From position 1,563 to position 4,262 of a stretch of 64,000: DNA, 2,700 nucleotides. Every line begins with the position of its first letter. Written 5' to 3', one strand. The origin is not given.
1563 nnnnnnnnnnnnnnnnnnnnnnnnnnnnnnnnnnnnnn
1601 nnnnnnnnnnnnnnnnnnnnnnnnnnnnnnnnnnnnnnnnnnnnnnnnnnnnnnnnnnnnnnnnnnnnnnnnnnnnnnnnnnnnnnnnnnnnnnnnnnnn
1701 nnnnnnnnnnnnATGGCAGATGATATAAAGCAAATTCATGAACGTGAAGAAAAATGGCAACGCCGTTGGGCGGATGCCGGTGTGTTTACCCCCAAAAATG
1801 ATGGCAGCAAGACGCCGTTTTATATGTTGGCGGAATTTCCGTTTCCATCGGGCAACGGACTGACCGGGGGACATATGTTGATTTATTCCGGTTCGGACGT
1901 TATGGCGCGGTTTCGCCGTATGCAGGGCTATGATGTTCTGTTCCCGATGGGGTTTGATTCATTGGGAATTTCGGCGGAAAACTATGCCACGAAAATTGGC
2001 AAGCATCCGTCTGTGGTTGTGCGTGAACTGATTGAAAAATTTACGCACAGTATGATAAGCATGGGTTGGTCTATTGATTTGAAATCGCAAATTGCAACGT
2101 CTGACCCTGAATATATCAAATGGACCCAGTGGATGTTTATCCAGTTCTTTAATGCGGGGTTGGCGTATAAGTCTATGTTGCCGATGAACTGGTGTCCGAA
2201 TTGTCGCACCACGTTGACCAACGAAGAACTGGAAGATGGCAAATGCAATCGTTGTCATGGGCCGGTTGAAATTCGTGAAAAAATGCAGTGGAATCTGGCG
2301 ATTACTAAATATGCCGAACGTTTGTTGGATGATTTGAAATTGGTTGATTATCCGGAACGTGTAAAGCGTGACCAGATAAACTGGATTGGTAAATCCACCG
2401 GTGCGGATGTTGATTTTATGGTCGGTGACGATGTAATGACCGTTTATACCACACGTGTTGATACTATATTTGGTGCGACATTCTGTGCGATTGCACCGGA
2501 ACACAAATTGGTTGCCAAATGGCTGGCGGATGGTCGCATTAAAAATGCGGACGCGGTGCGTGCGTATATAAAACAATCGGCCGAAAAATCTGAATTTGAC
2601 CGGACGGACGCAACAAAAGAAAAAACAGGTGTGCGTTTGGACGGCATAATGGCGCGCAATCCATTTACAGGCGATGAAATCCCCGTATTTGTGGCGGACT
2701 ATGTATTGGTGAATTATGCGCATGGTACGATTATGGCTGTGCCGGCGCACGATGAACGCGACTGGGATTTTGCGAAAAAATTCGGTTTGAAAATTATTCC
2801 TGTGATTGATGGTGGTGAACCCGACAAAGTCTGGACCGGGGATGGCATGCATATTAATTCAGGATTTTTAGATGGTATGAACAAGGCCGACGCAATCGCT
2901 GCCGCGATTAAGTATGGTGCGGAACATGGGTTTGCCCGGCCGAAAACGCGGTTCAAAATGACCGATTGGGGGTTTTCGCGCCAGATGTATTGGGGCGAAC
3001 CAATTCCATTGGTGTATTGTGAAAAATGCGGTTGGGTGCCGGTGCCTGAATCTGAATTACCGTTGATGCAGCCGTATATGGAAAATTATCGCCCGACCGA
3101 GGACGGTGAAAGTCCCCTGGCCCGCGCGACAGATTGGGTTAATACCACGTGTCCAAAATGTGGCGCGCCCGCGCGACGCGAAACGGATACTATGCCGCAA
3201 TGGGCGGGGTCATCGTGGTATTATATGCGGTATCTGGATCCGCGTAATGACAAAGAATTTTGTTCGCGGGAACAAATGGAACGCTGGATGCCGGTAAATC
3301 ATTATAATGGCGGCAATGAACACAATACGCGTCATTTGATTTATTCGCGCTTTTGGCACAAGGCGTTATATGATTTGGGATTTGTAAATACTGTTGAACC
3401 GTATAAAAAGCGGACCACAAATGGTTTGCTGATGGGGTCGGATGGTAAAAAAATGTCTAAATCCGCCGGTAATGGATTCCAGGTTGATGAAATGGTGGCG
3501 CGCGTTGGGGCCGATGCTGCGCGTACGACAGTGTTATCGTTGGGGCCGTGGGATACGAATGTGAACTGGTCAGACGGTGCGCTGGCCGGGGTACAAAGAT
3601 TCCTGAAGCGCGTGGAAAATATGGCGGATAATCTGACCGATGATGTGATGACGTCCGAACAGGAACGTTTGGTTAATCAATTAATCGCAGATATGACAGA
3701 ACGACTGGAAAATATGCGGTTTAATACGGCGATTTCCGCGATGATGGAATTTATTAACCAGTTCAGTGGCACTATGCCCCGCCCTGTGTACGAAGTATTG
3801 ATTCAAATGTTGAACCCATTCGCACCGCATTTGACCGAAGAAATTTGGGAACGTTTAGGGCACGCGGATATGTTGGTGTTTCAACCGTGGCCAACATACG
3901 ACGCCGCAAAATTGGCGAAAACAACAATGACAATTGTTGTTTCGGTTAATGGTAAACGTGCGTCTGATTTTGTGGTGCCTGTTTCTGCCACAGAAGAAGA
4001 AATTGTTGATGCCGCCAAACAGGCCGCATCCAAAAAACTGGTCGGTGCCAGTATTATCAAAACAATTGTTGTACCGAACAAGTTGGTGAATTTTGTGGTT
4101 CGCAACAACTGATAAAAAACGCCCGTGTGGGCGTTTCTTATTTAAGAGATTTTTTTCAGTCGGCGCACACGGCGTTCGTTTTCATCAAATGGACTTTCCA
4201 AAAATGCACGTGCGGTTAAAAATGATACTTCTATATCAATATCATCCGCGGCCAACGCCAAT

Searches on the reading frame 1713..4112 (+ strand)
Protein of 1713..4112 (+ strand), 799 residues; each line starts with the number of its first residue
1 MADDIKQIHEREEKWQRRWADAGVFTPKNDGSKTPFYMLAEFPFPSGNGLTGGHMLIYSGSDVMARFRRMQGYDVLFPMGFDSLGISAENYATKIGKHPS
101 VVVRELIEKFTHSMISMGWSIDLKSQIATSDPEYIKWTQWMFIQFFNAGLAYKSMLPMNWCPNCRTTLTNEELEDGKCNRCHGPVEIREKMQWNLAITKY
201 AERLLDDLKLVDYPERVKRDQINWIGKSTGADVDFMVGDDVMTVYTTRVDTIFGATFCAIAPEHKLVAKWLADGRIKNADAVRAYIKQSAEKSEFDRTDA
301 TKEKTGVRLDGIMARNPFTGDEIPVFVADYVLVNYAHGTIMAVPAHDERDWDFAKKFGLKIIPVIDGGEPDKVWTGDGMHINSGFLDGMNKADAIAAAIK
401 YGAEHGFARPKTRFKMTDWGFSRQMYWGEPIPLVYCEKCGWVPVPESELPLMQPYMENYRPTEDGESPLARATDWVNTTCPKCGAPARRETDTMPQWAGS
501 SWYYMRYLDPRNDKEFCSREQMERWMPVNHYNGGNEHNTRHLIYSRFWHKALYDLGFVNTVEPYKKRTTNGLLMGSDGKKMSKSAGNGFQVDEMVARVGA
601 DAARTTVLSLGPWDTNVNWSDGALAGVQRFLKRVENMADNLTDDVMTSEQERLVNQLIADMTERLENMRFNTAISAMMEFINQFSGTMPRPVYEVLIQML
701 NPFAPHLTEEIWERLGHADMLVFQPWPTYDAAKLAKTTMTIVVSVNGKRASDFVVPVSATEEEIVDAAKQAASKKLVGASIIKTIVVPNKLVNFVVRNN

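Call 29: find_encoding_contigs(protein=window:1713-4112:+, flank=3000, max_places=10)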
Protein window:1713-4112:+ (799 aa): 23 contigs read that carry it; 6 places shown.
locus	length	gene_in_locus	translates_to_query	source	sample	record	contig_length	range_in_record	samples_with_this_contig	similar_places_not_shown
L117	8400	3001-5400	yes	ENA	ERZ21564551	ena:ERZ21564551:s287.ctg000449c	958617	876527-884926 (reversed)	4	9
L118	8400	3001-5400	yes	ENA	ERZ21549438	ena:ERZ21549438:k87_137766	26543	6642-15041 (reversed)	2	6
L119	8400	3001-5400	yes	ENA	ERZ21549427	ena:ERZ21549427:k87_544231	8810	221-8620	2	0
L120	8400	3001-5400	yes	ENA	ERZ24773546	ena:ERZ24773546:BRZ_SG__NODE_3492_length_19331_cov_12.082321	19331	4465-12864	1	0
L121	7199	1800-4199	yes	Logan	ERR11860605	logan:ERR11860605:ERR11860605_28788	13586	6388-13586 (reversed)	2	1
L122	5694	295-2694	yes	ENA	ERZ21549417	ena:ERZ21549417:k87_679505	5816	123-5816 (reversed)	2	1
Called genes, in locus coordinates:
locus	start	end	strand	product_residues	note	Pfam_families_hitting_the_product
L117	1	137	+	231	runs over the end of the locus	PF01479:S4, PF01728:FtsJ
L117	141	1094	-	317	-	PF01501:Glyco_transf_8, PF18404:Glyco_transf_24 (weak)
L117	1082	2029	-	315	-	PF00535:Glycos_transf_2, PF10111:Glyco_tranf_2_2, PF13641:Glyco_tranf_2_3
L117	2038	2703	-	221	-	-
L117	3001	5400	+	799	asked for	PF00133:tRNA-synt_1, PF09334:tRNA-synt_1g, PF13603:tRNA-synt_1_2, PF00133:tRNA-synt_1, PF08264:Anticodon_1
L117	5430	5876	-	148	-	PF02502:LacAB_rpiB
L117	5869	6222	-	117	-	PF04519:Bactofilin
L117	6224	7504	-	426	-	PF01551:Peptidase_M23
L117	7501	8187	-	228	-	PF05175:MTS, PF13847:Methyltransf_31, PF08241:Methyltransf_11 (weak), PF08242:Methyltransf_12, PF13649:Methyltransf_25, PF01170:UPF0020 (weak)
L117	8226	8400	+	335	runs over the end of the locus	-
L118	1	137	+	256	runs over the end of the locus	PF01479:S4, PF01728:FtsJ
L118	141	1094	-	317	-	PF01501:Glyco_transf_8, PF18404:Glyco_transf_24 (weak)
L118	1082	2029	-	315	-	PF00535:Glycos_transf_2, PF10111:Glyco_tranf_2_2, PF13641:Glyco_tranf_2_3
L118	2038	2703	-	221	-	-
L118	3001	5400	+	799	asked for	PF00133:tRNA-synt_1, PF09334:tRNA-synt_1g, PF13603:tRNA-synt_1_2, PF00133:tRNA-synt_1, PF08264:Anticodon_1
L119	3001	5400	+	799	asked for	PF00133:tRNA-synt_1, PF09334:tRNA-synt_1g, PF13603:tRNA-synt_1_2, PF00133:tRNA-synt_1, PF08264:Anticodon_1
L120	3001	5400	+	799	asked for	PF00133:tRNA-synt_1, PF09334:tRNA-synt_1g, PF13603:tRNA-synt_1_2, PF00133:tRNA-synt_1, PF08264:Anticodon_1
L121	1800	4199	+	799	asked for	PF00133:tRNA-synt_1, PF09334:tRNA-synt_1g, PF13603:tRNA-synt_1_2, PF00133:tRNA-synt_1, PF08264:Anticodon_1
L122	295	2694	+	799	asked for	PF00133:tRNA-synt_1, PF09334:tRNA-synt_1g, PF13603:tRNA-synt_1_2, PF00133:tRNA-synt_1, PF08264:Anticodon_1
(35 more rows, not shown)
